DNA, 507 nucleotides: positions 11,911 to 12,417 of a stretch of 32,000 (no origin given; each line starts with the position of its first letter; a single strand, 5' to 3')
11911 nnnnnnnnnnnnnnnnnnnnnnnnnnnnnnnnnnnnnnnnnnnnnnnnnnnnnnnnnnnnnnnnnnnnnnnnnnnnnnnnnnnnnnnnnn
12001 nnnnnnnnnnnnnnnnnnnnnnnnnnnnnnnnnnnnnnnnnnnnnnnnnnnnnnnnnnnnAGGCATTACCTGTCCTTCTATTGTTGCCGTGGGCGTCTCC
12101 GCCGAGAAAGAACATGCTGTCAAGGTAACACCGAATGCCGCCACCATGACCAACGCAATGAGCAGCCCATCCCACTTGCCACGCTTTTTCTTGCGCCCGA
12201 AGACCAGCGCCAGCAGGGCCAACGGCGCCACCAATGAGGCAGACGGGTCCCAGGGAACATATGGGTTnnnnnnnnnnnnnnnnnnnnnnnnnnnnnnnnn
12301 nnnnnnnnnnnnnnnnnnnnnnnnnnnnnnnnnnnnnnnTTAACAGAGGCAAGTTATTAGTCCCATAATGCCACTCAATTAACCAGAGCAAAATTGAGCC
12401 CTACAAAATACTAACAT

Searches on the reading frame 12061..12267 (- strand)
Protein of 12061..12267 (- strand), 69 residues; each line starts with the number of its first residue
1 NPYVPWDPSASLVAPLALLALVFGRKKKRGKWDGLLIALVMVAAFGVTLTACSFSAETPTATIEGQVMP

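Call 84: find_homologous_proteins(query=A6, max_evalue=0.01)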
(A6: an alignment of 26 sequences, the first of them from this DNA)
Query A6 (26 sequences) (69 aa, profile of the alignment): 7 proteins with E <= 0.01 among 4806 candidates.
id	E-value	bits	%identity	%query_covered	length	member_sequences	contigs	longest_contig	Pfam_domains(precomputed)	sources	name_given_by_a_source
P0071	2.8e-22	96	47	77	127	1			-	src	-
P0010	2.5e-21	93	45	77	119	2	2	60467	-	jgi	jgi:hypothetical protein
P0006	1.4e-15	75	65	71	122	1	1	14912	-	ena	-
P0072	2.1e-14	71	57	68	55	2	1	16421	-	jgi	jgi:hypothetical protein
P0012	1.2e-11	62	55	48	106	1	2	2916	PF25023.2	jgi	jgi:RHS repeat-associated protein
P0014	1.8e-6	46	57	30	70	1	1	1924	-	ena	-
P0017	6.8e-4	37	91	48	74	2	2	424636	-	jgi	jgi:hypothetical protein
